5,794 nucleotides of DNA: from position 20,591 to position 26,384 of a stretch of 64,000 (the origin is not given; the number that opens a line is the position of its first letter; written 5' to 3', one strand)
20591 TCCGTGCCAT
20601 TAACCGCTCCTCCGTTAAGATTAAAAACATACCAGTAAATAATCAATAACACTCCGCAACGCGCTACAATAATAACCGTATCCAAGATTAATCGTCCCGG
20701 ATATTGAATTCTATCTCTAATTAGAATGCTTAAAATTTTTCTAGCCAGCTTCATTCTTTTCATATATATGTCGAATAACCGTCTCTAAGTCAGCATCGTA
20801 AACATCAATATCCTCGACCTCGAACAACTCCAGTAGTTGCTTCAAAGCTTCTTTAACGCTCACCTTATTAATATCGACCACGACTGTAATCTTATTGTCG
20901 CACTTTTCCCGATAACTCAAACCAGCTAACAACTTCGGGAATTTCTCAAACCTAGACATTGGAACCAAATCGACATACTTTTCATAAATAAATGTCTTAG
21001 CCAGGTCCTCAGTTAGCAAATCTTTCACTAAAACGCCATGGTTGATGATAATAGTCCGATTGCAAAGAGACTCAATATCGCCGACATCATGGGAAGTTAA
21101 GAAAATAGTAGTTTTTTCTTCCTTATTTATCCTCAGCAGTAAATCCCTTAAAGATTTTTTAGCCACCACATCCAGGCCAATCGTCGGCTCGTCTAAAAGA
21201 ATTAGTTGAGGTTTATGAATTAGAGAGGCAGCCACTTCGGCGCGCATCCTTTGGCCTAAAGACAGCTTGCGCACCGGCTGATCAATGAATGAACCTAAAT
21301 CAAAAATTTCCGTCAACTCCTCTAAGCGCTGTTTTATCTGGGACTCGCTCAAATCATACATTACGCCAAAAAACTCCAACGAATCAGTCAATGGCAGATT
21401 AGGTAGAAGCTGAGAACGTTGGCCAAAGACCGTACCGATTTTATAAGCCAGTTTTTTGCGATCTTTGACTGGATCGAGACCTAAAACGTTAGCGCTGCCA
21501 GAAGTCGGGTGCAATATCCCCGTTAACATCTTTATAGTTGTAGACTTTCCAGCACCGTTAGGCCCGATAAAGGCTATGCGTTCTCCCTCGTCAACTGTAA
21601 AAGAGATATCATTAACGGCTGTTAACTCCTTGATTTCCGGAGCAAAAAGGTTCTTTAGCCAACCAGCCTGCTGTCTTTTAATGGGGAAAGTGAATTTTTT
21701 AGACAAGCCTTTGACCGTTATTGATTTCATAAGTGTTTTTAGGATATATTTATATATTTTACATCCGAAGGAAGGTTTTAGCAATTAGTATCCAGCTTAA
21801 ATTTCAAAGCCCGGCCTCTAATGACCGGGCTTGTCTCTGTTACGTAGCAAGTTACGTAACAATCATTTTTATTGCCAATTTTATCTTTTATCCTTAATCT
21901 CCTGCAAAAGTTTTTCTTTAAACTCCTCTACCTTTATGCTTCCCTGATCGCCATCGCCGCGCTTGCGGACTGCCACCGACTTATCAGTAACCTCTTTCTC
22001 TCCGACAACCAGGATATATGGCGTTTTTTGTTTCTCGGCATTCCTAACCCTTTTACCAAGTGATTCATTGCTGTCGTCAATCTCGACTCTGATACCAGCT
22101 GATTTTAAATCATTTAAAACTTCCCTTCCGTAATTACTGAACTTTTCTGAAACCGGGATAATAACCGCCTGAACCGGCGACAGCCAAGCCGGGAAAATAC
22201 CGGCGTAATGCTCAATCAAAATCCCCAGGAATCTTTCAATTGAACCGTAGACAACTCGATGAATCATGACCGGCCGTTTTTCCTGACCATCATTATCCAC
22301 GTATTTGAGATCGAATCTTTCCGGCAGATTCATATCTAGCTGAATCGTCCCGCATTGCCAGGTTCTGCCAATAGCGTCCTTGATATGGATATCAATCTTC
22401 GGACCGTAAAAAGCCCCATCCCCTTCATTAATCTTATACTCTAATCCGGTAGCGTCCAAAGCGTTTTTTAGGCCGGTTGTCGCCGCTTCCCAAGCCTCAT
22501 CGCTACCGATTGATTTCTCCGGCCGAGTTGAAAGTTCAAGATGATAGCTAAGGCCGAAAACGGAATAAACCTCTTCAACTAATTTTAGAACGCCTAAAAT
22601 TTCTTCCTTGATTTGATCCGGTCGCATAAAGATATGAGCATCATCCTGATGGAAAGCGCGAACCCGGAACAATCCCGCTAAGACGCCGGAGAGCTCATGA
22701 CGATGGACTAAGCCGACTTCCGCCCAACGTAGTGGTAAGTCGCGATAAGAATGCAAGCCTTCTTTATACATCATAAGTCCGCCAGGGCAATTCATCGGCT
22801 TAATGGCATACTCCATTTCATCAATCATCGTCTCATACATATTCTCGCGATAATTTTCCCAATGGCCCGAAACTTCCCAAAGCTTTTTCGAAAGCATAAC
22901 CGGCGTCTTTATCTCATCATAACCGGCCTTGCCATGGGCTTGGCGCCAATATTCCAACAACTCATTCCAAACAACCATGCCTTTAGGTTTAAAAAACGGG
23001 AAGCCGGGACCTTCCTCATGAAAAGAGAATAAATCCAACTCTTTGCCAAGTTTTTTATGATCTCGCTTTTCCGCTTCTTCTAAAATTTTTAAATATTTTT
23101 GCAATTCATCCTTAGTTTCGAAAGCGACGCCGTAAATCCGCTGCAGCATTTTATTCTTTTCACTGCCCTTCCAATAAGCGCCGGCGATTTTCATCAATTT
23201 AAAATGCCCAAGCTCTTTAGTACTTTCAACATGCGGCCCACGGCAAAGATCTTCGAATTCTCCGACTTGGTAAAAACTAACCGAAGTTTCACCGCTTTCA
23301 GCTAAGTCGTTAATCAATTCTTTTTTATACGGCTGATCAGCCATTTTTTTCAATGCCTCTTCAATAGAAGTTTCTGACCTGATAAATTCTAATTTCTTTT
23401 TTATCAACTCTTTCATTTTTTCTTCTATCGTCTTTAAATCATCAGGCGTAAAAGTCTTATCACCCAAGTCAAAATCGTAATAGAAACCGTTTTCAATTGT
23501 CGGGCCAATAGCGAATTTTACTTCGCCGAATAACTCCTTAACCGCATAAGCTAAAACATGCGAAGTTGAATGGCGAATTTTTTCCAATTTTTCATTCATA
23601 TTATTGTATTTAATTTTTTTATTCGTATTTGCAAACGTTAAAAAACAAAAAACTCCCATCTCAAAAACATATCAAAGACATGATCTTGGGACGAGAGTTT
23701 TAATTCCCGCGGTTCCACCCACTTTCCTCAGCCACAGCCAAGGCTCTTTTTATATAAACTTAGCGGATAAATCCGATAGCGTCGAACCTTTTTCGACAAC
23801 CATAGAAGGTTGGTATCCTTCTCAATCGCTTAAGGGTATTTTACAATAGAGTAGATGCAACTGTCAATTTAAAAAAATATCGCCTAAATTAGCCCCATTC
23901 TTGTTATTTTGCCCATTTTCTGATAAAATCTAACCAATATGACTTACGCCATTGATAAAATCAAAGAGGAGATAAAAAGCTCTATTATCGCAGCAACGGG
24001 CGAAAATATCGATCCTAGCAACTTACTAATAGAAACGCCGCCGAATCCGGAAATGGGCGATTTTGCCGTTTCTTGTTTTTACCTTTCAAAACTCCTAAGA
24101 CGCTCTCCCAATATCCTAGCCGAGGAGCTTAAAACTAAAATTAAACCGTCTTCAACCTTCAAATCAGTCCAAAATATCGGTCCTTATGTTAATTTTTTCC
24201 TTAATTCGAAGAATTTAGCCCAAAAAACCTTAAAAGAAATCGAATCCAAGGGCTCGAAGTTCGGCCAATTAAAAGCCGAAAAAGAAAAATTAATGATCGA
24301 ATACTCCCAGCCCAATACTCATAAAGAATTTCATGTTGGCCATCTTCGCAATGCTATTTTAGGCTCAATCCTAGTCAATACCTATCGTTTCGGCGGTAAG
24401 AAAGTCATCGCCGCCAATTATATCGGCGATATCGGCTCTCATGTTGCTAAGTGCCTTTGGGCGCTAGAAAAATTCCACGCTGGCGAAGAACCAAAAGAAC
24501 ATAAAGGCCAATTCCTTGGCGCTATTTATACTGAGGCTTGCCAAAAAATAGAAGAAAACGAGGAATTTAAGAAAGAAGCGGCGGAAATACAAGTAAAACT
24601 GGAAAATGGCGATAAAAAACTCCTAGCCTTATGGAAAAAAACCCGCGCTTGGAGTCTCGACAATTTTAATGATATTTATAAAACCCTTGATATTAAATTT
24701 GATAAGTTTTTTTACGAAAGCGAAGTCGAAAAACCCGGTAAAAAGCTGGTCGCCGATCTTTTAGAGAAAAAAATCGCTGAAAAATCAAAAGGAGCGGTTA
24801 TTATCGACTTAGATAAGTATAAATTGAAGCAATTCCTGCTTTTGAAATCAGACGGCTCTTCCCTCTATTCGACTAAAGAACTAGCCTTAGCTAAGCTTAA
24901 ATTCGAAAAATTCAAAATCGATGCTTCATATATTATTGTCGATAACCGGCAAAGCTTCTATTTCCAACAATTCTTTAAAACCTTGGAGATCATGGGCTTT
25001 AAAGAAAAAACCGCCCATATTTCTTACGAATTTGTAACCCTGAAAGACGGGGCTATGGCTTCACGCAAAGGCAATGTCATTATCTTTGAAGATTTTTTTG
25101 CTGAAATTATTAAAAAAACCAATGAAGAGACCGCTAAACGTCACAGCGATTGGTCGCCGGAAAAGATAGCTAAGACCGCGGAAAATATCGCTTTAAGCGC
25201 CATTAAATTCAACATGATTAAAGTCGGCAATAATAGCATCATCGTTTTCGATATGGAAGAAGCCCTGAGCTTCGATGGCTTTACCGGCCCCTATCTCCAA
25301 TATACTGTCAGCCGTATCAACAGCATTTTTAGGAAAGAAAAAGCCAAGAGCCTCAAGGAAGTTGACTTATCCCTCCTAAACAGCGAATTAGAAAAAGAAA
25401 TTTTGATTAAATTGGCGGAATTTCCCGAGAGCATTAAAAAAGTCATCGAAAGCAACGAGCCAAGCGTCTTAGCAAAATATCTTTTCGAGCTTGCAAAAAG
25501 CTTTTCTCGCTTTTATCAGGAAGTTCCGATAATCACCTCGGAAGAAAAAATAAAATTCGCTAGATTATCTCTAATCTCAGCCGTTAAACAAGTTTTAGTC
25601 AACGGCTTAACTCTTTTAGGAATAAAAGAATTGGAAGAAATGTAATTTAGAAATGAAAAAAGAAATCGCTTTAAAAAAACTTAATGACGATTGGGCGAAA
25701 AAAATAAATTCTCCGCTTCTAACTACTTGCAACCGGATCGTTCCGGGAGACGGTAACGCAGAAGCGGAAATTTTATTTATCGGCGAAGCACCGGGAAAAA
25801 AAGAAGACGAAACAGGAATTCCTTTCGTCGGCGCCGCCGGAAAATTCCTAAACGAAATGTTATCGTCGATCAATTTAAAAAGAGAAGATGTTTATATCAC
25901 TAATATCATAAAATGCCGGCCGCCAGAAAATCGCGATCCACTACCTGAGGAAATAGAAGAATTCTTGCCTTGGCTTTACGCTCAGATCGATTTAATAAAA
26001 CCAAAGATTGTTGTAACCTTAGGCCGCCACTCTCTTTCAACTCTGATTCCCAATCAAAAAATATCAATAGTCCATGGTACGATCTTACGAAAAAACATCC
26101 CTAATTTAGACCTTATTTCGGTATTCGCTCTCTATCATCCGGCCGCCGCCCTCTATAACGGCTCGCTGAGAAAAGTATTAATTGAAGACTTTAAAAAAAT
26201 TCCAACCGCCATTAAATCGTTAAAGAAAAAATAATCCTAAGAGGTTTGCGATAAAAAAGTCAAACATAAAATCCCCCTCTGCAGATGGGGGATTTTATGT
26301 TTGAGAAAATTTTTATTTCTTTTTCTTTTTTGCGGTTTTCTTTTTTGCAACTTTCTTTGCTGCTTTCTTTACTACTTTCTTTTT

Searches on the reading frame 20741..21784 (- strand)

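Call 9: search_protein_families(library=pfam, proteins=[window:20741-21784:-], max_evalue=0.001)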
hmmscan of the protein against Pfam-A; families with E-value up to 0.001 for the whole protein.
window:20741-21784:- (347 aa): 3 families
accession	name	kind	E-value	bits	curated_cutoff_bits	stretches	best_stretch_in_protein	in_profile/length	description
PF00005.33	ABC_tran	-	9.5e-30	104.4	25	1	57-201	1-136/137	ABC transporter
PF13304.12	AAA_21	-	6.2e-11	43.3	27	1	134-233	201-299/304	AAA domain, putative AbiEii toxin, Type IV TA system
PF13401.12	AAA_22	-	0.00073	20.3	27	0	70-220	8-109/130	AAA domain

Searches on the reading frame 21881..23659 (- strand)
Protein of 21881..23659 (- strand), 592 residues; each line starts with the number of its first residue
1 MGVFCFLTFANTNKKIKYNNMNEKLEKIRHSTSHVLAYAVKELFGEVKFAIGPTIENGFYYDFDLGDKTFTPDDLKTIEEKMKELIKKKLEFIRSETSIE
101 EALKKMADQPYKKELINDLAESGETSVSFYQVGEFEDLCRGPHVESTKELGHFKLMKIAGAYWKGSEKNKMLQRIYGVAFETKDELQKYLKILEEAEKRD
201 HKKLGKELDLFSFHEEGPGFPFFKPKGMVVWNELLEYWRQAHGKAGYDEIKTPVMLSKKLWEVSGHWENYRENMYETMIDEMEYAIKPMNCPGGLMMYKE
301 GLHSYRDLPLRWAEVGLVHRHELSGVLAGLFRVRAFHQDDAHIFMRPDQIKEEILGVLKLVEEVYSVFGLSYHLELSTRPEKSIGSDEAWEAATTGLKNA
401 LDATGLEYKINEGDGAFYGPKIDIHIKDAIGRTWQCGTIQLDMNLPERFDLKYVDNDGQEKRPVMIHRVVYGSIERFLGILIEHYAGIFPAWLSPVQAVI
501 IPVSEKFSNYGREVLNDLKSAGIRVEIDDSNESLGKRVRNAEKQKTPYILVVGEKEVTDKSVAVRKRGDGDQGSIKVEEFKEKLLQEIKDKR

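Call 9: search_protein_families(library=pfam, proteins=[window:21881-23659:-], max_evalue=0.001)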
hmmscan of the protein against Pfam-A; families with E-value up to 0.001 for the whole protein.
window:21881-23659:- (592 aa): 3 families
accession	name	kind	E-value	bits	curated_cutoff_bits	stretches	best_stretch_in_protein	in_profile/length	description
PF00587.30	tRNA-synt_2b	-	1.7e-47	162.2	29.3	1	280-485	6-179/179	tRNA synthetase class II core domain (G, H, P, S and T)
PF03129.25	HGTP_anticodon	-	9e-28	96.7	21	1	497-586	1-93/94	Anticodon binding domain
PF07973.19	tRNA_SAD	-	1.5e-17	63.7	24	1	127-176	1-44/44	Threonyl and Alanyl tRNA synthetase second additional domain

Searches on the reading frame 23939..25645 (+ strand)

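Call 9: search_protein_families(library=pfam, proteins=[window:23939-25645:+], max_evalue=0.001)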
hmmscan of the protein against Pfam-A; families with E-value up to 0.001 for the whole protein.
window:23939-25645:+ (568 aa): 3 families
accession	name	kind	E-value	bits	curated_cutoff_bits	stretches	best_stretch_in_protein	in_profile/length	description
PF00750.26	tRNA-synt_1d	-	8.1e-57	193.2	23.3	1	100-428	4-338/349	tRNA synthetases class I (R), catalytic domain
PF05746.21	DALR_1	-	9.2e-35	119.7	22.3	1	453-568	1-117/117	DALR anticodon binding domain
PF03485.21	Arg_tRNA_synt_N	-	5.7e-18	65.7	21.5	1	7-88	2-85/85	Arginyl tRNA synthetase N terminal domain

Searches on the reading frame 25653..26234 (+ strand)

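Call 9: search_protein_families(library=pfam, proteins=[window:25653-26234:+], max_evalue=0.001)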
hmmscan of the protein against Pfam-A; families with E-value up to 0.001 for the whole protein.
window:25653-26234:+ (193 aa): 1 family
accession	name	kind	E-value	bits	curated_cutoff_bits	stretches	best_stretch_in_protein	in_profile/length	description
PF03167.25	UDG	-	2.5e-38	131.8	24.3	1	31-173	1-128/141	Uracil DNA glycosylase superfamily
